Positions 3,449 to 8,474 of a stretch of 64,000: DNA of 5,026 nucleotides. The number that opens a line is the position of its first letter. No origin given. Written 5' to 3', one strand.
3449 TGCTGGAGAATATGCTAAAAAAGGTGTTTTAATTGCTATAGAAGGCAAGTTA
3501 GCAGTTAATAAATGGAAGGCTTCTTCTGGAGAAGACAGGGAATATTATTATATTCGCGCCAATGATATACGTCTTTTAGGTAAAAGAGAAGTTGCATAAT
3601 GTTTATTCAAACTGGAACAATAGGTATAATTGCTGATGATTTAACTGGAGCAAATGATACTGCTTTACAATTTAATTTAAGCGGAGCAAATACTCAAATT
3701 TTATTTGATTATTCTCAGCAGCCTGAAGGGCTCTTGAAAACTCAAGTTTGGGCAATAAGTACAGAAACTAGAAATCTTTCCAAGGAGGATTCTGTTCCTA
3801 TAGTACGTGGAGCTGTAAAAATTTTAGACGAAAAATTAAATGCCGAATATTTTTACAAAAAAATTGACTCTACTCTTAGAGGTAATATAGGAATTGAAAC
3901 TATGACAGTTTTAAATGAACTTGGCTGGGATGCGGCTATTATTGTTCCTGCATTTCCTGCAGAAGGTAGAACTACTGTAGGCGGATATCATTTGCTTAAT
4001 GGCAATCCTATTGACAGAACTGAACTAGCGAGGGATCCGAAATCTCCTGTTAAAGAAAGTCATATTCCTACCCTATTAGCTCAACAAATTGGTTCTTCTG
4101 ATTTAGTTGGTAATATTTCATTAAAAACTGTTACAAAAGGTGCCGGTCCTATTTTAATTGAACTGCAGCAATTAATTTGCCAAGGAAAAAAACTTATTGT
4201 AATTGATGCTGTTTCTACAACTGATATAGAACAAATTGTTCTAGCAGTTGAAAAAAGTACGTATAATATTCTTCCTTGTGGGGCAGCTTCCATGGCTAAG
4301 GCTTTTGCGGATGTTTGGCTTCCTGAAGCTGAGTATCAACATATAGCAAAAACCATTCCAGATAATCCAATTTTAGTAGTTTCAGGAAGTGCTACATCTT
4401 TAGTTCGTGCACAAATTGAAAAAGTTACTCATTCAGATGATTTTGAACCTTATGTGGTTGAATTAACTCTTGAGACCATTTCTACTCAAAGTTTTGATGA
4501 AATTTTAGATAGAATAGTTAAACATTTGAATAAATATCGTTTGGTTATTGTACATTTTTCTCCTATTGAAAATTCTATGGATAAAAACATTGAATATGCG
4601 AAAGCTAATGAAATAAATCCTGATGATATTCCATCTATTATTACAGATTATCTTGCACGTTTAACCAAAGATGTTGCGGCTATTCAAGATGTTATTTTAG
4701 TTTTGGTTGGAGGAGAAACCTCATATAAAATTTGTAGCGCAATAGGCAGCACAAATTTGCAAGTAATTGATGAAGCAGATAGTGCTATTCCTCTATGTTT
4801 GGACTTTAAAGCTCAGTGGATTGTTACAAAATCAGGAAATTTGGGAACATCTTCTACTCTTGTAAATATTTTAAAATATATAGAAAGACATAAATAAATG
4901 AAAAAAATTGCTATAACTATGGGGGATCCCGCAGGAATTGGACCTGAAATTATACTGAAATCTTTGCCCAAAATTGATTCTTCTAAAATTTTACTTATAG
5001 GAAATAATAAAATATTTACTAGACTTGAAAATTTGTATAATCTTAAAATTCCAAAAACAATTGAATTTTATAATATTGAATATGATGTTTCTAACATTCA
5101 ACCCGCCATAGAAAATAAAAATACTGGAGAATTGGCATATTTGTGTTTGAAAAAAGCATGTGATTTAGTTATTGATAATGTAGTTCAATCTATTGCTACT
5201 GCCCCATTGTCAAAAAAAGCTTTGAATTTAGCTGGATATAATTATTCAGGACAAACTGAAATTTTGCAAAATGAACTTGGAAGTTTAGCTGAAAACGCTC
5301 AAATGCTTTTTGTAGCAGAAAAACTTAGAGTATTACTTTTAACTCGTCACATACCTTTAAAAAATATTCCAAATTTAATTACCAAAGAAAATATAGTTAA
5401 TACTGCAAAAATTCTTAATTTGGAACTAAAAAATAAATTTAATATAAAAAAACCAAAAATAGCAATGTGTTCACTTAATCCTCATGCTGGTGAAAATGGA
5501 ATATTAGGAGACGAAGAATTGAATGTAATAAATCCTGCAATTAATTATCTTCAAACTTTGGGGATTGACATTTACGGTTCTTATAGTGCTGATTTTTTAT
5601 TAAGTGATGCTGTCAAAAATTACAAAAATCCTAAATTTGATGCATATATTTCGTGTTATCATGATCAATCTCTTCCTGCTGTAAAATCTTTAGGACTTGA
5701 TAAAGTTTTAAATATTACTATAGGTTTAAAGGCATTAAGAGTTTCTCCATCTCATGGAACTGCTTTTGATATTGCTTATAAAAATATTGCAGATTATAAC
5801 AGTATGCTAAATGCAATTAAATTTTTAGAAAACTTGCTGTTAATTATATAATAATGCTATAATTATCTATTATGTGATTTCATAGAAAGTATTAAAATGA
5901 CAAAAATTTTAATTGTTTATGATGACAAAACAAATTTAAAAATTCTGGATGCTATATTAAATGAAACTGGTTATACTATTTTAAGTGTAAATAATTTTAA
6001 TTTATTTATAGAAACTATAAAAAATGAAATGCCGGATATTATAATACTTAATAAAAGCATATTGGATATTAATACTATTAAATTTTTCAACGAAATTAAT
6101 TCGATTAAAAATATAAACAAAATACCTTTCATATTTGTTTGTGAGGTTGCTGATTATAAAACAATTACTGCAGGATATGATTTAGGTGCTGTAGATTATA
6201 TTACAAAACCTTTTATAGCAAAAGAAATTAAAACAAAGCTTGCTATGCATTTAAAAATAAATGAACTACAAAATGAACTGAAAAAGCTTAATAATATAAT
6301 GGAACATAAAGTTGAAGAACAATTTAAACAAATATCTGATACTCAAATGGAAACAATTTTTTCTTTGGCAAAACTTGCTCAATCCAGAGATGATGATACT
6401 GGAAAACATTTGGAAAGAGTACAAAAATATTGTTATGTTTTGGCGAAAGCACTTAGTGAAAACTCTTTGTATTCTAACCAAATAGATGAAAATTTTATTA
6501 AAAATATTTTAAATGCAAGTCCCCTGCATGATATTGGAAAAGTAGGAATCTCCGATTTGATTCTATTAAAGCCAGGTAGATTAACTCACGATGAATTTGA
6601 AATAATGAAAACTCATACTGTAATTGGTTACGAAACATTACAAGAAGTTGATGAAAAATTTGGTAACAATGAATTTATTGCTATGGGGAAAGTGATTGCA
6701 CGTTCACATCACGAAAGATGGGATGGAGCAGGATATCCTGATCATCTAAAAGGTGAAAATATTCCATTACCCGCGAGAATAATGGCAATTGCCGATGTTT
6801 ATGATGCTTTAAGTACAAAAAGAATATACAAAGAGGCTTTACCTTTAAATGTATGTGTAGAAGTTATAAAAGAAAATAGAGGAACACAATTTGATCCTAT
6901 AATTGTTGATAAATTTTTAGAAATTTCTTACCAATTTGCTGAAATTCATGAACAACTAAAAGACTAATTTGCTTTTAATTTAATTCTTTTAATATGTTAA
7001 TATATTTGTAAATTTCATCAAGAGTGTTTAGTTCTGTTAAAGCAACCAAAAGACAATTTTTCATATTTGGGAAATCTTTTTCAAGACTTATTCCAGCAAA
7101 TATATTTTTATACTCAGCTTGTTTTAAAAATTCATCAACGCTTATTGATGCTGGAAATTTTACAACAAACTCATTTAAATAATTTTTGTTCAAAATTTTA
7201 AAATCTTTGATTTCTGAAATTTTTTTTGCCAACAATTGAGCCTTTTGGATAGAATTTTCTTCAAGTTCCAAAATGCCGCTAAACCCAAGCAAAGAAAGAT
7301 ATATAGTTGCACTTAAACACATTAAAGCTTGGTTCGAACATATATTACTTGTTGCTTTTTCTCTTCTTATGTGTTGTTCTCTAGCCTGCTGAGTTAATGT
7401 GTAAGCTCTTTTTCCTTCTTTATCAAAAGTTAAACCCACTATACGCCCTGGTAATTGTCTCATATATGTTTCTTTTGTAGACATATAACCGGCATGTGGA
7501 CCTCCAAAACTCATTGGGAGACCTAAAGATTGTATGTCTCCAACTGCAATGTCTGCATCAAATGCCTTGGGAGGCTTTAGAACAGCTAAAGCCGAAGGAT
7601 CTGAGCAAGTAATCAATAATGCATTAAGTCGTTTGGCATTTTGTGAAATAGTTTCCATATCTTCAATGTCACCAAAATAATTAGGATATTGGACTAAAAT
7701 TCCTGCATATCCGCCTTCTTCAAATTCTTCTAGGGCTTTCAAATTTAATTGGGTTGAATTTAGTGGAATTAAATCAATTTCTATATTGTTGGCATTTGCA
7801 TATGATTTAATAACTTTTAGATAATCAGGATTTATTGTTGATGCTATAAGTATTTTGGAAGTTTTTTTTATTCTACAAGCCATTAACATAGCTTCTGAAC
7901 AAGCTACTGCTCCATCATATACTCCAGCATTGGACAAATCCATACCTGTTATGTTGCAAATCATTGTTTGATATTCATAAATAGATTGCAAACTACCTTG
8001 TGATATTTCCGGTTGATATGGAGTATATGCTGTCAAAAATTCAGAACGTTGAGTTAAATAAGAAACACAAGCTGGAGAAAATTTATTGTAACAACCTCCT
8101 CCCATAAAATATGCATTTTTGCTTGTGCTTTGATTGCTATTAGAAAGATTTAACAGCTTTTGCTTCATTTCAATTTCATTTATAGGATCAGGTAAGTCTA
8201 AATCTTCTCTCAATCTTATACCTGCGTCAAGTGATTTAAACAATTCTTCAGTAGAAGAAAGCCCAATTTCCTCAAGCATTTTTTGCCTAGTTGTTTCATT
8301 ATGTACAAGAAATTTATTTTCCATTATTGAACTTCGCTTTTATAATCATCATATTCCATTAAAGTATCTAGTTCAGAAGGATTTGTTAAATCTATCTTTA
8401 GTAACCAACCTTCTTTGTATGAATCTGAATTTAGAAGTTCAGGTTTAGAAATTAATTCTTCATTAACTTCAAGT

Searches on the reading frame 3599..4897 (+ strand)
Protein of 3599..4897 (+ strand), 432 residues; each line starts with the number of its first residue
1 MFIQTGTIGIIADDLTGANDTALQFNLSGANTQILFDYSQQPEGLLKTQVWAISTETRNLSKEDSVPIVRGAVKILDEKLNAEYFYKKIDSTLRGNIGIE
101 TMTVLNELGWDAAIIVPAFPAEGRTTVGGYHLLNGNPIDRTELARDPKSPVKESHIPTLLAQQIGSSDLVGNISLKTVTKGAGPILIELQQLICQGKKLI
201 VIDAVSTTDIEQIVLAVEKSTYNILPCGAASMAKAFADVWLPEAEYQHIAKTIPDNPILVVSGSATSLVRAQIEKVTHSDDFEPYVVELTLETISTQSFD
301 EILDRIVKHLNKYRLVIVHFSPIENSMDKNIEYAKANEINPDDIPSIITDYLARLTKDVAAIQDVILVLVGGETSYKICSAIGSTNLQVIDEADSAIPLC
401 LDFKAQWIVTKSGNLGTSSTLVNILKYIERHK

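Call 66: search_protein_families(library=pfam, proteins=[window:3599-4897:+], max_evalue=0.00001)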
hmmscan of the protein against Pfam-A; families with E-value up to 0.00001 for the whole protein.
window:3599-4897:+ (432 aa): 2 families
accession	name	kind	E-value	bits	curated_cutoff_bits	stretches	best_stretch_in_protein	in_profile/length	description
PF07005.16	SBD_N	-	1.1e-57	195.9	25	1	8-235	1-229/230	Sugar-binding N-terminal domain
PF17042.10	NBD_C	-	3.1e-19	70.5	28.3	1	259-421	1-168/168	Nucleotide-binding C-terminal domain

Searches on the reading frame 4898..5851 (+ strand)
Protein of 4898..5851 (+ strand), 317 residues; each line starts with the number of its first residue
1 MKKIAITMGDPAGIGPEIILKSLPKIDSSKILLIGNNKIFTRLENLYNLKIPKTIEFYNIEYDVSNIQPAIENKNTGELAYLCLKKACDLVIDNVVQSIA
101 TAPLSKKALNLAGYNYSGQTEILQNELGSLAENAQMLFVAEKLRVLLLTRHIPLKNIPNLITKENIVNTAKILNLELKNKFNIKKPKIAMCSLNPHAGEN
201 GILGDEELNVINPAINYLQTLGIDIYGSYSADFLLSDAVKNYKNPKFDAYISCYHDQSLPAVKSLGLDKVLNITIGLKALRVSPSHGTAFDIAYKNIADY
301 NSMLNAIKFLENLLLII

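Call 66: search_protein_families(library=pfam, proteins=[window:4898-5851:+], max_evalue=0.00001)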
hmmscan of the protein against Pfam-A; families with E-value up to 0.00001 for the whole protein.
window:4898-5851:+ (317 aa): 1 family
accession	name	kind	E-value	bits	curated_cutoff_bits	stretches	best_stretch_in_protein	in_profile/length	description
PF04166.17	PdxA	-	2.7e-83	280.1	27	1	31-308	5-284/286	Pyridoxal phosphate biosynthetic protein PdxA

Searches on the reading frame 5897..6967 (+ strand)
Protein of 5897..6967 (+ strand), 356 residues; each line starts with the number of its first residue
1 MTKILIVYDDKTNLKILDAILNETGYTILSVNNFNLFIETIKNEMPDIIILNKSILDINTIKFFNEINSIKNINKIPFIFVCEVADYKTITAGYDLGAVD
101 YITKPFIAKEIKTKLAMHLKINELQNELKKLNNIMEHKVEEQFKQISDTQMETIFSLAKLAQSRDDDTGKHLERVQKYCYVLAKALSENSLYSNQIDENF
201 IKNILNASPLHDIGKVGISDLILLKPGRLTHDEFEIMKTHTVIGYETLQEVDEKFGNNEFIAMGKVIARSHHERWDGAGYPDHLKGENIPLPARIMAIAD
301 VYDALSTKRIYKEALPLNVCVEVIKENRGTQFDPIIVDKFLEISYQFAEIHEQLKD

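Call 66: search_protein_families(library=pfam, proteins=[window:5897-6967:+], max_evalue=0.00001)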
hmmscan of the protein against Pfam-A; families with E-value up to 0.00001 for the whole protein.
window:5897-6967:+ (356 aa): 3 families
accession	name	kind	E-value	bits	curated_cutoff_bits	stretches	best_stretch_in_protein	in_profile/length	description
PF13487.12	HD_5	-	1.2e-25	90.7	27.2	1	159-334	5-168/170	HD domain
PF01966.28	HD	-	4.7e-18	66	22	1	169-304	2-115/116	HD domain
PF00072.30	Response_reg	-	5e-16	59.3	30.2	1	4-115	1-110/111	Response regulator receiver domain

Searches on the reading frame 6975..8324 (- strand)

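Call 66: search_protein_families(library=pfam, proteins=[window:6975-8324:-], max_evalue=0.00001)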
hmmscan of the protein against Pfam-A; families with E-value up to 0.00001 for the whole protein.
window:6975-8324:- (449 aa): 1 family
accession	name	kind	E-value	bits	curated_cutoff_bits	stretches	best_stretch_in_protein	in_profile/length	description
PF02347.22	GDC-P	-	1.9e-125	419.5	26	1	4-445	2-429/429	Glycine cleavage system P-protein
